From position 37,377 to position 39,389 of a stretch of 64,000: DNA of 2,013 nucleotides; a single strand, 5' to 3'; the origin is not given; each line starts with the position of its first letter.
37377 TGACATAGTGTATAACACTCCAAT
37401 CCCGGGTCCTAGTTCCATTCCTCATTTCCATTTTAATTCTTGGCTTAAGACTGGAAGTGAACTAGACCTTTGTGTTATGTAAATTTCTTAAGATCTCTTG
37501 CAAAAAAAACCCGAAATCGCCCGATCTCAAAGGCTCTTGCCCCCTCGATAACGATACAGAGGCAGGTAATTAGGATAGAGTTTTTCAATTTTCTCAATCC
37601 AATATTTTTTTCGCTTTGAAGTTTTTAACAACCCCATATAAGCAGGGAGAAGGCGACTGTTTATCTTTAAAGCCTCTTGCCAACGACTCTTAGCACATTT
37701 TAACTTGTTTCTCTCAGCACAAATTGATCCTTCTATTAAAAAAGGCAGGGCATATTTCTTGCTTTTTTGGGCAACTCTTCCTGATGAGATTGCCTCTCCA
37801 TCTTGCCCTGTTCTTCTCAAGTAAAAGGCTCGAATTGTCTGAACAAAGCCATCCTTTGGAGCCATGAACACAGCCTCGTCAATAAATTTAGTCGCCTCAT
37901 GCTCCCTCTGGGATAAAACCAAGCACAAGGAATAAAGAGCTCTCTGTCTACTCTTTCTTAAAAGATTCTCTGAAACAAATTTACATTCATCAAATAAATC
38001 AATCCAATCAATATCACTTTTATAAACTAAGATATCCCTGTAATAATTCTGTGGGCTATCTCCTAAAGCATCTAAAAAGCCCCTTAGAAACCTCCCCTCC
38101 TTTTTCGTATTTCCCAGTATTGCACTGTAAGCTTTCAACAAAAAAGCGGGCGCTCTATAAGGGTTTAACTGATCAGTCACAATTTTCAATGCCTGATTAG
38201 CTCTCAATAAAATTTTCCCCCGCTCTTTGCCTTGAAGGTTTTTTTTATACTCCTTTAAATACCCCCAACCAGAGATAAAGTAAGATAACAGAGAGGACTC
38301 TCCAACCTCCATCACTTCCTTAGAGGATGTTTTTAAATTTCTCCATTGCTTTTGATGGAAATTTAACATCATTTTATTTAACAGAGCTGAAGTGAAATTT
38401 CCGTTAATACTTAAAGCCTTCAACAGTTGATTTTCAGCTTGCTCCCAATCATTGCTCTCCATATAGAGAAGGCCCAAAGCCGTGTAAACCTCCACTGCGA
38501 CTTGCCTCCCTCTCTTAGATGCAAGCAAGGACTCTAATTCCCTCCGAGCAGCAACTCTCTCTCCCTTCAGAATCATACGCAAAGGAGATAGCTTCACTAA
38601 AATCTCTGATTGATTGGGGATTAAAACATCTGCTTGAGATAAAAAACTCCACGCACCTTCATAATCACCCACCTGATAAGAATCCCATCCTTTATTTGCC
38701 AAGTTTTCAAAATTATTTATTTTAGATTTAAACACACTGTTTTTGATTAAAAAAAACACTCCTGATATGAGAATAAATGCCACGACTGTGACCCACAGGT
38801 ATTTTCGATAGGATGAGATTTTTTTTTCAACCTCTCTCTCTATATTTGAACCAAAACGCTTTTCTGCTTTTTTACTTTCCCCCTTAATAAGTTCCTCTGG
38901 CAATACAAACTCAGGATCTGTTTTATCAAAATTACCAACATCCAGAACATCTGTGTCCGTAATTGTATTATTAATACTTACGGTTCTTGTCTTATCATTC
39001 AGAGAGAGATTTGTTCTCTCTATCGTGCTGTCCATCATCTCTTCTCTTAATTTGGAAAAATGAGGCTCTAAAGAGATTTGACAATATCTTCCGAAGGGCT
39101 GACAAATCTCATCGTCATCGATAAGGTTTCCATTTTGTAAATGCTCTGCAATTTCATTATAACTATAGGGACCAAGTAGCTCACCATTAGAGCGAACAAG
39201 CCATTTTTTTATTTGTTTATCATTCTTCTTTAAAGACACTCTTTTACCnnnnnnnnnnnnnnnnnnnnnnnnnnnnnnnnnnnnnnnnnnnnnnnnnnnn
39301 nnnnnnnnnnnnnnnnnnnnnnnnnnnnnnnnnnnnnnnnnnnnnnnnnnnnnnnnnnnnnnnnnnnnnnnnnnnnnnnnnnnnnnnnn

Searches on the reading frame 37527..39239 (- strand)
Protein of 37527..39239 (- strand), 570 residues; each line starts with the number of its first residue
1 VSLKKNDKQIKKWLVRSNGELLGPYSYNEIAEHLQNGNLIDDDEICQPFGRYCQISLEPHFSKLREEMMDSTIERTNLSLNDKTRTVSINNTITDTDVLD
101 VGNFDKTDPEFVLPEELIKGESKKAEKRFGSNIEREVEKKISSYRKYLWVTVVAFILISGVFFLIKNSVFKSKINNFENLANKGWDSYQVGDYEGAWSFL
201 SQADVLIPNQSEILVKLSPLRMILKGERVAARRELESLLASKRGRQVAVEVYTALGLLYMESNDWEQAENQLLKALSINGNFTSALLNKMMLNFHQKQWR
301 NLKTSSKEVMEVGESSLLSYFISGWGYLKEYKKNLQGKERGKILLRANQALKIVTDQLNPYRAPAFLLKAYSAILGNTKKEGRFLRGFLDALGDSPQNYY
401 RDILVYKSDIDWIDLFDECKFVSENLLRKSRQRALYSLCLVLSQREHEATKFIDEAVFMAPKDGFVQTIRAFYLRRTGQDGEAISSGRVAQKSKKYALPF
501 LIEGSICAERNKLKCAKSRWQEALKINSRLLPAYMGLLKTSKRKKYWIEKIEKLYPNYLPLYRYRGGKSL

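Call 43: search_protein_families(library=ncbifam, proteins=[window:37527-39239:-], max_evalue=0.1)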
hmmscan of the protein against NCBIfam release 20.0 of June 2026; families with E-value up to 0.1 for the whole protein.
window:37527-39239:- (570 aa): 6 families
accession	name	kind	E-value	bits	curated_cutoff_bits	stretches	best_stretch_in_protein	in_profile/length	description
TIGR02521.1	type_IV_pilW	equivalog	4.4e-10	39.5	154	1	241-285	23-67/234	type IV pilus biogenesis/stability protein PilW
TIGR02917.1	PEP_TPR_lipo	equivalog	4.6e-10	38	312.2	2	442-543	408-511/899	XrtA/PEP-CTERM system TPR-repeat protein PrsT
NF047507.1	TPR_BatC_Lepto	exception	8.2e-05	22.2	175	1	161-303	8-150/214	TPR repeat-containing protein BatC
TIGR00540.1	TPR_hemY_coli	hypoth_equivalog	0.035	12.9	142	0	245-299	150-202/385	heme biosynthesis-associated TPR protein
NF002725.1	PRK02603.1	equivalog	0.07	13.1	143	0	249-300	72-122/173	photosystem I assembly protein Ycf3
TIGR04510.1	mod_pep_cyc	subfamily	0.088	11.3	400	0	177-311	501-627/814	putative peptide modification system cyclase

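Call 50: search_protein_families(library=pfam, proteins=[window:37527-39239:-], max_evalue=1)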
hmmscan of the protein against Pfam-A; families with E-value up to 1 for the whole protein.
window:37527-39239:- (570 aa): 13 families
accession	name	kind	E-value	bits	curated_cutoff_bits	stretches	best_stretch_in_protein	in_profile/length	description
PF07719.23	TPR_2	-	1.8e-06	28.1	27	1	250-281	2-33/34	Tetratricopeptide repeat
PF13428.12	TPR_14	-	8.3e-05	23.3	23.5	1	250-288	2-40/44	Tetratricopeptide repeat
PF00515.34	TPR_1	-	0.00035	20.7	27.8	1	250-282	2-34/34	Tetratricopeptide repeat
PF13414.12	TPR_11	-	0.00057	20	26.8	1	256-287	1-32/42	TPR repeat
PF17874.7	TPR_MalT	-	0.001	18.8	45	1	248-282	120-155/336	MalT-like TPR region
PF13181.12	TPR_8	-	0.0018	18.7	25.7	1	250-281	2-33/34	Tetratricopeptide repeat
PF14559.12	TPR_19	-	0.0048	17.6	25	1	226-281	5-57/68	Tetratricopeptide repeat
PF25062.1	ARM_TT21_N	-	0.0053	16.9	40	1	428-541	96-212/222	Tetratricopeptide repeat protein 21 N-terminal ARM repeat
PF13176.12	TPR_7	-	0.012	16.1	27.9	1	253-278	3-28/36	Tetratricopeptide repeat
PF14237.11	GYF_2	-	0.019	15.1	25.8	1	13-42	1-30/50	GYF domain 2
PF13424.12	TPR_12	-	0.022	15.4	30.1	1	249-278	45-74/77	Tetratricopeptide repeat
PF22014.2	DUF6932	-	0.15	12.9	27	1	108-163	4-61/142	Family of unknown function (DUF6932)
PF13374.12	TPR_10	-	0.79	10.3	27.5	1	252-278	5-31/42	Tetratricopeptide repeat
